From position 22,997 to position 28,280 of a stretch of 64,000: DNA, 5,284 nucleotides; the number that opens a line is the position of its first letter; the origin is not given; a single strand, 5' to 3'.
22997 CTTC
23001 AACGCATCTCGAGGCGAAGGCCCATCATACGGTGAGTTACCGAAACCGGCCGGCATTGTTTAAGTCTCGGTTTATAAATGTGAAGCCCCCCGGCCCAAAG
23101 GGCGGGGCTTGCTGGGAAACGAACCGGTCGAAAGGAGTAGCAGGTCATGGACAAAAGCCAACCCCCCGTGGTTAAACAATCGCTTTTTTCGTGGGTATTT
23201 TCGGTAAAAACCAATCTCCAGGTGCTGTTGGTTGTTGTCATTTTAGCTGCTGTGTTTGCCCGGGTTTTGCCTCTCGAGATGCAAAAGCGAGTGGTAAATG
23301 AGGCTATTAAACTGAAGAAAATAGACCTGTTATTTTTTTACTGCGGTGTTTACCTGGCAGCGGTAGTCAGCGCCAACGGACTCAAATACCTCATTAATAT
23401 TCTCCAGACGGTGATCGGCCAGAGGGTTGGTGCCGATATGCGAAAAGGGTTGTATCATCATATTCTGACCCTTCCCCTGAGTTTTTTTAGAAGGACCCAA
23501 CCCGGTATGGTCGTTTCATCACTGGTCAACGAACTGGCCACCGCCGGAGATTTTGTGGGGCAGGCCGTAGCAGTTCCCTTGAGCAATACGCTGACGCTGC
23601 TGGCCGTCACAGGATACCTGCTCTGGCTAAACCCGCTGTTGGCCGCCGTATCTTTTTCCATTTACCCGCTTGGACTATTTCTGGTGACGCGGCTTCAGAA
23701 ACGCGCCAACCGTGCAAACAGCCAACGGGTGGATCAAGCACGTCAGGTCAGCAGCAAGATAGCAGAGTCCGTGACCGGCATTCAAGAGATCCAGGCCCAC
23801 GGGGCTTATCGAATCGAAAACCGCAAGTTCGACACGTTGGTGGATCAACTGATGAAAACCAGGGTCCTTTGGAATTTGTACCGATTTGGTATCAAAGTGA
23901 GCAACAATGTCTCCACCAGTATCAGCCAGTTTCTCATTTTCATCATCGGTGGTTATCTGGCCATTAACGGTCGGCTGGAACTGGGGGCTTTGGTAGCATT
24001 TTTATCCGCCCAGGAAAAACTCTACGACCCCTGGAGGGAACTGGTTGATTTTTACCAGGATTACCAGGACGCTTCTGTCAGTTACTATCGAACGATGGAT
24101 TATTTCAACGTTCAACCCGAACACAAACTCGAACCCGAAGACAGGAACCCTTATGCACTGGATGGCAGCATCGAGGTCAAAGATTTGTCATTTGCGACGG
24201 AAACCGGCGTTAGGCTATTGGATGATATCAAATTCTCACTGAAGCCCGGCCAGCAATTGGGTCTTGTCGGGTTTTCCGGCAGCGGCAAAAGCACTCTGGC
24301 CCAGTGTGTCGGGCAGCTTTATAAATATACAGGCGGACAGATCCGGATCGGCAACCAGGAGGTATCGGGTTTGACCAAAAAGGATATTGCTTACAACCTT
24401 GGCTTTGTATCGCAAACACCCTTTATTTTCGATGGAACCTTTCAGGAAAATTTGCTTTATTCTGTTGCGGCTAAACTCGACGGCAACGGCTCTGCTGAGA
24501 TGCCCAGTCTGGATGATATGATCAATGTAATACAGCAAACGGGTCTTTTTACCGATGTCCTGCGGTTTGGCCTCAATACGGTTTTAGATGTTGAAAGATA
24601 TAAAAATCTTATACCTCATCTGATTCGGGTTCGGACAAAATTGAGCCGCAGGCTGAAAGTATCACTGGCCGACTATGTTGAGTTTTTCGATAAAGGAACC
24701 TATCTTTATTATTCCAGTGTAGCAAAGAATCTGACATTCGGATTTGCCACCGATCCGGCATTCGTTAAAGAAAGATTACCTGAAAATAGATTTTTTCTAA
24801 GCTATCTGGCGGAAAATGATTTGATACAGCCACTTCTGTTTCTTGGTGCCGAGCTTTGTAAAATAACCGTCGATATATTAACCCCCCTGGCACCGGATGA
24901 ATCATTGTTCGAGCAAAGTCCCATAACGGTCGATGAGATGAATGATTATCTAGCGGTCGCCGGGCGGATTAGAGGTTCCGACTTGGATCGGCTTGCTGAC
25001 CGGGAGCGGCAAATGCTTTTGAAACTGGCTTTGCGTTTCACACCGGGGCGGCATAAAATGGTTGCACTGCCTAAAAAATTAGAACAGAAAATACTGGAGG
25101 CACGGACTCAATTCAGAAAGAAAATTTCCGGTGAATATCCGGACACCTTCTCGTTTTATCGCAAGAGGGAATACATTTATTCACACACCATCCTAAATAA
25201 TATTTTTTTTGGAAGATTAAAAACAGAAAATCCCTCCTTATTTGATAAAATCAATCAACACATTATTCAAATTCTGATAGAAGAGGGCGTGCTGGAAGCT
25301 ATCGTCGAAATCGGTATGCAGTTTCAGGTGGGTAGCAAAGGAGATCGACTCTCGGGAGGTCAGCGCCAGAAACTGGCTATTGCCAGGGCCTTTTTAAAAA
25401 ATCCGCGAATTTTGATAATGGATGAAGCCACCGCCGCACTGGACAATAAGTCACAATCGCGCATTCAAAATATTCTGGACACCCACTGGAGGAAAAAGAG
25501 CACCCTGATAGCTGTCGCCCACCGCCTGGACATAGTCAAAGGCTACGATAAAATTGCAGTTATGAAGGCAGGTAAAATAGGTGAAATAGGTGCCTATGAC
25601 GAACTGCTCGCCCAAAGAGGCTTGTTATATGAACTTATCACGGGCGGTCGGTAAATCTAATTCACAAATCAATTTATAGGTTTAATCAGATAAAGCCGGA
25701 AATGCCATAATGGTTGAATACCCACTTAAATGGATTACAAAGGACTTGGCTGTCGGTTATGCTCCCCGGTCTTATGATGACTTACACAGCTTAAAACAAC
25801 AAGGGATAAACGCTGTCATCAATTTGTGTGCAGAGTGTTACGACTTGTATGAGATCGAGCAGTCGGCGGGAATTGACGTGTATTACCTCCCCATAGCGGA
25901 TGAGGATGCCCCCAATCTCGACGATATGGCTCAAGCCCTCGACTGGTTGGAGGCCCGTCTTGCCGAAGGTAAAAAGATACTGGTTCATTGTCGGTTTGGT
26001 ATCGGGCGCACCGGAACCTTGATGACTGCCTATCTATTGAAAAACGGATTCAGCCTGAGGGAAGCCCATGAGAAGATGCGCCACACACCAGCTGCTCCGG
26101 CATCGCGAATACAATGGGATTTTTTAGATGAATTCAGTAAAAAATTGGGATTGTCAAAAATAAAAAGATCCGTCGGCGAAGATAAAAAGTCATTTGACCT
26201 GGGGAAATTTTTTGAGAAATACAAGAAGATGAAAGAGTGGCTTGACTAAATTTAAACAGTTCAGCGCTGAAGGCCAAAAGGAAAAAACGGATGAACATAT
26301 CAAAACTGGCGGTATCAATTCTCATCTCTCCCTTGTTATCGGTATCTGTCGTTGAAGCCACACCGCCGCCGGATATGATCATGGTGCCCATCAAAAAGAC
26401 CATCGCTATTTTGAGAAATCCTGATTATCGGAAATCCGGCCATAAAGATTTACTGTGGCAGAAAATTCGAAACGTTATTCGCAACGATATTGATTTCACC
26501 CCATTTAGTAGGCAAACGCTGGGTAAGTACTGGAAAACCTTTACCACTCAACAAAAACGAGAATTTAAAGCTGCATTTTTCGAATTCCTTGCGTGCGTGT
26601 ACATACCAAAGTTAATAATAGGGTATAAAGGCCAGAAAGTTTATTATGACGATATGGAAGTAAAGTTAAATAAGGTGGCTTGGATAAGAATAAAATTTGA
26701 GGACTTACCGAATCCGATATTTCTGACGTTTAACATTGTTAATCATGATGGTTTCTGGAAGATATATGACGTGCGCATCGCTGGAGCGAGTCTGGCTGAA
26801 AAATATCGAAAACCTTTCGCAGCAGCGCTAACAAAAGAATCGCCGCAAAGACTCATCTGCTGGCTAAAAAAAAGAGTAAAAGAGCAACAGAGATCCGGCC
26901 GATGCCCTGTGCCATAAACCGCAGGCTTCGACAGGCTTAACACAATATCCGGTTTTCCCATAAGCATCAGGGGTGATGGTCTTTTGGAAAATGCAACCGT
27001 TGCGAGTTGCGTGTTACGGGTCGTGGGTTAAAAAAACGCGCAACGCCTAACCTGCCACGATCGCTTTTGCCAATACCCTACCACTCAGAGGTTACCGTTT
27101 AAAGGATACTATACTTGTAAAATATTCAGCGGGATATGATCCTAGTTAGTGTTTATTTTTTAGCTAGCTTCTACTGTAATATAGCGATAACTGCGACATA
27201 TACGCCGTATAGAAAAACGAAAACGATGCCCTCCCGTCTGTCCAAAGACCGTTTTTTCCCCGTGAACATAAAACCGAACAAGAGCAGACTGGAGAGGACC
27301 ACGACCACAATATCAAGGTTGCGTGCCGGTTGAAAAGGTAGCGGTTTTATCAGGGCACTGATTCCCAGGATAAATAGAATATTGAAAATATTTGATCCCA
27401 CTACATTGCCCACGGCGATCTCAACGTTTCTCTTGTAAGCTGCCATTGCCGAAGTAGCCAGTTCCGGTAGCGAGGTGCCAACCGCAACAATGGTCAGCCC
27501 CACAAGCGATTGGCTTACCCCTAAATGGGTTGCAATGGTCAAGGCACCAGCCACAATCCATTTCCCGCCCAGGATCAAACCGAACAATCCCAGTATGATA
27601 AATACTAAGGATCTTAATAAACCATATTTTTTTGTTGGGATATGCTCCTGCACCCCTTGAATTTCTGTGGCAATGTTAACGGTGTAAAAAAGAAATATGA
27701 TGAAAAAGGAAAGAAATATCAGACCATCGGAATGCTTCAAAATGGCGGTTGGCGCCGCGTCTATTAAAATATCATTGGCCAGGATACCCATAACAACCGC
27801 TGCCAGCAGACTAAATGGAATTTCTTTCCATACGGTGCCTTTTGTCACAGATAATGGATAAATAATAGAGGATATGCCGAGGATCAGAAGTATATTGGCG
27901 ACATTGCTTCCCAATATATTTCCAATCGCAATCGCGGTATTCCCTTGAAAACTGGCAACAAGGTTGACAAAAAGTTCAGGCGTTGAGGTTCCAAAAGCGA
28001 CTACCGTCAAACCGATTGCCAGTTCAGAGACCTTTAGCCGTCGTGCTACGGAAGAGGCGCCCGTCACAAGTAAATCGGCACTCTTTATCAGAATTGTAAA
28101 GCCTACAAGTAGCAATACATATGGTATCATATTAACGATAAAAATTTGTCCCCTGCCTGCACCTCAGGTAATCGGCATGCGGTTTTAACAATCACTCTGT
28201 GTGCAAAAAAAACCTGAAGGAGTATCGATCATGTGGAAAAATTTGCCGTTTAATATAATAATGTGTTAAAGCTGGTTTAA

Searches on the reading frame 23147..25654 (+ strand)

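Call 8: search_protein_families(library=ncbifam, proteins=[window:23147-25654:+])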
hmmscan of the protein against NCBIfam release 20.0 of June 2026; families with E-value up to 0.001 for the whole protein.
window:23147-25654:+ (835 aa): 187 families (the best 25 are shown)
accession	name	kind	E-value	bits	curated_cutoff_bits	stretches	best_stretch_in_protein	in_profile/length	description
TIGR02203.1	MsbA_lipidA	equivalog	7.2e-89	298.8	602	2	13-446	5-437/572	lipid A export permease/ATP-binding protein MsbA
TIGR00958.1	3a01208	subfamily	2.3e-79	267.5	874.6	2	88-460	226-601/711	antigen peptide transporter 2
TIGR01846.1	type_I_sec_HlyB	subfamily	6.9e-76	256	725.55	2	19-438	136-553/694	type I secretion system permease/ATPase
NF045513.1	HepA_fam_ABC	equivalog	7e-76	255.9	725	2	55-441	87-473/610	heterocyst formation ABC transporter subunit HepA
TIGR02204.1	MsbA_rel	hypoth_equivalog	5.1e-75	253.3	780.4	2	13-440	9-438/576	ABC transporter, permease/ATP-binding protein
TIGR03796.1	NHLM_micro_ABC1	equivalog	3.3e-74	250.4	853.3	2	10-436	142-573/710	NHLP family bacteriocin export ABC transporter peptidase/permease/ATPase subunit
TIGR01193.1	bacteriocin_ABC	subfamily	1.3e-71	242.1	523.85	2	25-444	155-576/708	peptide cleavage/export ABC transporter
TIGR03375.1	type_I_sec_LssB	subfamily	4.3e-70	236.8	693.1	2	17-441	140-566/696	type I secretion system permease/ATPase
NF052233.1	CphA_assoc_ABC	equivalog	4.6e-68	230.3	880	2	58-439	225-605/766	cyanophycin metabolism-associated ABC transporter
TIGR03797.1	NHLM_micro_ABC2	equivalog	2e-67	228.2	709.4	2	19-457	133-569/686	NHLP bacteriocin export ABC transporter permease/ATPase subunit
NF010178.0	PRK13657.1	equivalog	2.6e-63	214.4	733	2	96-437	89-430/588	glucan ABC transporter ATP-binding protein/ permease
NF008381.0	PRK11176.1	equivalog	2.6e-59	201.1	867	2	12-445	15-446/582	lipid A ABC transporter ATP-binding protein/permease MsbA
TIGR02857.1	CydD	equivalog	5.9e-58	197.1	435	2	28-441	17-421/529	thiol reductant ABC exporter subunit CydD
NF008364.0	PRK11160.1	equivalog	1.3e-49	169.3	630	2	667-830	415-571/575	heme ABC transporter ATP-binding protein/permease CydC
NF008056.1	PRK10790.1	equivalog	7.2e-49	166.8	746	2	678-830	427-571/584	SmdB family multidrug efflux ABC transporter permease/ATP-binding protein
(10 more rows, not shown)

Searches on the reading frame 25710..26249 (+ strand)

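Call 8: search_protein_families(library=ncbifam, proteins=[window:25710-26249:+])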
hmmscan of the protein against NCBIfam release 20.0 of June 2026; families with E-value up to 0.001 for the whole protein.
window:25710-26249:+ (179 aa): 2 families
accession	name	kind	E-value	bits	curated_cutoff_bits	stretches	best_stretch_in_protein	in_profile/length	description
NF009025.0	PRK12361.1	equivalog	1.3e-17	63.3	505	1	23-124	110-213/546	hypothetical protein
NF041348.1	XopH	equivalog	7.2e-06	25.5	500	1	48-113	235-300/368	type III secretion system effector XopH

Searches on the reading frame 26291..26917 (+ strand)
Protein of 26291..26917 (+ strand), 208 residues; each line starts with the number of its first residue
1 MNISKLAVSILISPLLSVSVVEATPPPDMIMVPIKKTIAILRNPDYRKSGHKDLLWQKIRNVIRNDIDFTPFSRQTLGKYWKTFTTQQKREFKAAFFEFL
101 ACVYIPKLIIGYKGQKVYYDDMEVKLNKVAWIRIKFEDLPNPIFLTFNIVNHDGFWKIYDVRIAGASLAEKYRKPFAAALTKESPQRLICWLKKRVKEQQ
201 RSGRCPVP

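Call 8: search_protein_families(library=ncbifam, proteins=[window:26291-26917:+])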
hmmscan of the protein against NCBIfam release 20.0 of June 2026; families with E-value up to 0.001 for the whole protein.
window:26291-26917:+ (208 aa): 2 families
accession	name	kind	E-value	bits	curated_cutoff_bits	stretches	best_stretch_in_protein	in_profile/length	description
TIGR03481.1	HpnM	hypoth_equivalog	3.7e-09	36.2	160.1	1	56-197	55-196/200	hopanoid biosynthesis associated membrane protein HpnM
NF011697.0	PRK15117.1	equivalog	9.2e-08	32.1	195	1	9-188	10-193/211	phospholipid-binding protein MlaC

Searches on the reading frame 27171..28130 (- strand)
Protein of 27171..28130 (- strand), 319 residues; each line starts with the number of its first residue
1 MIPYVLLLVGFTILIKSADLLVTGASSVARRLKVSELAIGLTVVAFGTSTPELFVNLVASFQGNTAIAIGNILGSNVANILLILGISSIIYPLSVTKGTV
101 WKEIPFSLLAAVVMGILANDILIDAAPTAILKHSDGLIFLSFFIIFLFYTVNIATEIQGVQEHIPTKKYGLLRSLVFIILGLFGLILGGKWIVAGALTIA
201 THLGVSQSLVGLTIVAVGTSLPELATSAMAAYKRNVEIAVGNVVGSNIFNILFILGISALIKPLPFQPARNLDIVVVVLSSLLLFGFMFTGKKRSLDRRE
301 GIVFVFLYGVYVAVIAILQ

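Call 31: search_protein_families(library=pfam, proteins=[window:27171-28130:-], max_evalue=0.00001)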
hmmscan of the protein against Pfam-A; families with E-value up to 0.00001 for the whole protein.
window:27171-28130:- (319 aa): 1 family
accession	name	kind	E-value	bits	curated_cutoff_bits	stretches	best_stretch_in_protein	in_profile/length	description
PF01699.29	Na_Ca_ex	-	1.6e-63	213.6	24.9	2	174-314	2-148/151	Sodium/calcium exchanger protein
